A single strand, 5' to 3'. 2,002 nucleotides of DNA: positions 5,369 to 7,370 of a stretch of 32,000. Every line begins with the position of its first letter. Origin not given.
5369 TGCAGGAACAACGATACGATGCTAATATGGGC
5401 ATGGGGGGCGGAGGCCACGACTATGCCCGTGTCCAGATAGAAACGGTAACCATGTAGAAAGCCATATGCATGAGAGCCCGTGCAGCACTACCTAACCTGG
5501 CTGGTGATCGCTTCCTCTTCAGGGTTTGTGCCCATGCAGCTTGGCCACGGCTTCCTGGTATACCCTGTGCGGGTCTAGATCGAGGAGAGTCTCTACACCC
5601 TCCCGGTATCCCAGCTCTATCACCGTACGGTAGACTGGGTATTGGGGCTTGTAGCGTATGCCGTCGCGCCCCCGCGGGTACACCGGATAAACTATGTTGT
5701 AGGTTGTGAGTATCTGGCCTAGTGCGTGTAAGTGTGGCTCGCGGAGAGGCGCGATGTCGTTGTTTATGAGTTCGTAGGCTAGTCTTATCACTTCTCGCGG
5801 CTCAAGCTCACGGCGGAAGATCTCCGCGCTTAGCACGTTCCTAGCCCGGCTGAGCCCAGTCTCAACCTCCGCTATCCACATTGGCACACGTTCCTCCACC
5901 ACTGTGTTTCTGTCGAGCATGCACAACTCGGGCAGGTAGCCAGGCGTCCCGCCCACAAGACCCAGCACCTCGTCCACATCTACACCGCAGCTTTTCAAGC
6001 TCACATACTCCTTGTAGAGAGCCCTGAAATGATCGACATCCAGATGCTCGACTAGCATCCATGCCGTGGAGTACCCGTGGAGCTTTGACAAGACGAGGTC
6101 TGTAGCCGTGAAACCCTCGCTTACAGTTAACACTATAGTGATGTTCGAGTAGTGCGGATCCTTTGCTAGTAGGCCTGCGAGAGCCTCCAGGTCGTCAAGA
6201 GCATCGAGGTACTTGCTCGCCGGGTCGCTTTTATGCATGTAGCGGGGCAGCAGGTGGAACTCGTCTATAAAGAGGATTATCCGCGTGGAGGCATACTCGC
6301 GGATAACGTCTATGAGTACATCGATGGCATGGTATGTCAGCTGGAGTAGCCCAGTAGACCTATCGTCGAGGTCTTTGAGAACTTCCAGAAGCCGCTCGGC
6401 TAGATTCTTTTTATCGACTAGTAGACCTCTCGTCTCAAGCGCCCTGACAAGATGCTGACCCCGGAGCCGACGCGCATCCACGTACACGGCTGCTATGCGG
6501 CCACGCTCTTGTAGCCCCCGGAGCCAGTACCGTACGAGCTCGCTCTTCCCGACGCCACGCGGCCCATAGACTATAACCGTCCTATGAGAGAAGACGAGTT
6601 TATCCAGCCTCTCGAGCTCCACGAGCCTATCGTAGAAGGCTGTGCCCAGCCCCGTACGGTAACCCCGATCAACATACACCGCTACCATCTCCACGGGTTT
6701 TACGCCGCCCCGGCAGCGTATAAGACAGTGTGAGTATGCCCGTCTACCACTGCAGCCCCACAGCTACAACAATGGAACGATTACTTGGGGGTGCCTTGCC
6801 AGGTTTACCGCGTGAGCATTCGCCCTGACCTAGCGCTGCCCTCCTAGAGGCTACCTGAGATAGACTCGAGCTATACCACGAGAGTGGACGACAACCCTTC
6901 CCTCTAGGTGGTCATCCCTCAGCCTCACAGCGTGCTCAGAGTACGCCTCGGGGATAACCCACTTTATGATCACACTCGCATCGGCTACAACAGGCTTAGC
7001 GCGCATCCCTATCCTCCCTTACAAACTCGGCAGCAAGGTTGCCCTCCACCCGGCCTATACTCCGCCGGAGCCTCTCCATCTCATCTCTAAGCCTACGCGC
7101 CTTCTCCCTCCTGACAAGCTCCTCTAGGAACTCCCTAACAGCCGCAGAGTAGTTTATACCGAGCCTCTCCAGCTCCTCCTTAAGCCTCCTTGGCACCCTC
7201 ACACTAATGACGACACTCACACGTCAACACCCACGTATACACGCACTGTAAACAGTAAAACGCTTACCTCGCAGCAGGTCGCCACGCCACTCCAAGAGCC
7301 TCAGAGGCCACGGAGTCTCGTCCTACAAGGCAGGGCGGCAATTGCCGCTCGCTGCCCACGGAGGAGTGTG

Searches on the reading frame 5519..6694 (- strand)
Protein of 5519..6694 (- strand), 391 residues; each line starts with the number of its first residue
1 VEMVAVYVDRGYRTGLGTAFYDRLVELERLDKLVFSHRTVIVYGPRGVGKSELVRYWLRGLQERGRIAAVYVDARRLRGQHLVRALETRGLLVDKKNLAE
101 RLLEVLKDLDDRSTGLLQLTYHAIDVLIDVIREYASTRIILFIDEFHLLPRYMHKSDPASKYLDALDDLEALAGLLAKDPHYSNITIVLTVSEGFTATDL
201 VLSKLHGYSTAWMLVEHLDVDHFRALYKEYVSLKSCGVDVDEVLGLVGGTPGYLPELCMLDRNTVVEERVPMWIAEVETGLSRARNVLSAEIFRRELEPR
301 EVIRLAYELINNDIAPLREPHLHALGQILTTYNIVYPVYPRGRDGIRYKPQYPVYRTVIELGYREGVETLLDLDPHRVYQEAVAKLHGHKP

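Call 7: search_protein_families(library=pfam, proteins=[window:5519-6694:-], max_evalue=0.1)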
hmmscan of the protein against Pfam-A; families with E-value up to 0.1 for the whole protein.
window:5519-6694:- (391 aa): 11 families
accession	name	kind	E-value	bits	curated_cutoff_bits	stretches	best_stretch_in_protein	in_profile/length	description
PF01637.24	ATPase_2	-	7.9e-20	72.1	33.2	1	20-257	1-225/225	ATPase domain predominantly from Archaea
PF13191.12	AAA_16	-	1e-10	42.8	32.6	1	26-178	8-158/167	AAA ATPase domain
PF20703.3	nSTAND1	-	4.7e-07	30.2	27.1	1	18-256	14-228/379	Novel STAND NTPase 1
PF13401.12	AAA_22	-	7.7e-07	29.9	27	1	38-172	6-107/130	AAA domain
PF24389.1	ORC-CDC6-like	-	3.2e-05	23.3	27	1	28-56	24-51/571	ORC-CDC6-like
PF13173.12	AAA_14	-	0.00011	22.7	27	1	37-82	2-47/129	AAA domain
PF00004.35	AAA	-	0.00078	20.3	21.2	1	40-170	1-96/131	ATPase family associated with various cellular activities (AAA)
PF05673.19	DUF815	-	0.017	14.7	23.8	1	39-78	55-93/249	Protein of unknown function (DUF815)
PF03193.22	RsgA_GTPase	-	0.044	14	30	1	26-82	96-147/174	RsgA GTPase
PF12775.13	AAA_7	-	0.065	13.2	25.8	0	30-64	26-60/181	P-loop containing dynein motor region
PF05729.18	NACHT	-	0.099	12.9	26.7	0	38-155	1-99/167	NACHT domain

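Call 20: search_protein_families(library=padloc, proteins=[window:5519-6694:-], max_evalue=0.1)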
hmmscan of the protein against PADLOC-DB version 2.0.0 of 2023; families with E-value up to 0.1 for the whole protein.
window:5519-6694:- (391 aa): 5 families
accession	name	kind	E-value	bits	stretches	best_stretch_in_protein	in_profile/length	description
PDLC04140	mad8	-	3.5e-08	31.3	1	27-163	17-214/314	mads_8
PDLC04984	PDC-S27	-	0.0014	15.5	1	23-169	7-129/474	-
PDLC04789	PDC-S01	-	0.0033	14.5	1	28-63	8-43/375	-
PDLC04790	PDC-S01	-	0.0046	13.7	1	22-61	13-51/422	-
PDLC04787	PDC-S01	-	0.05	10.5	1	21-71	11-63/412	-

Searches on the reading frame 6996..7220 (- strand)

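Call 91: search_protein_families(library=pfam, proteins=[window:6996-7220:-], max_evalue=0.01)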
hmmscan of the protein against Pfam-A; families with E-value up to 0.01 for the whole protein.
window:6996-7220:- (74 aa): 1 family
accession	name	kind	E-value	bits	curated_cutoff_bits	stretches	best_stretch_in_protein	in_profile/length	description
PF07362.18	CcdA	-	5.9e-06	27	22.4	1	5-47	4-46/71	Post-segregation antitoxin CcdA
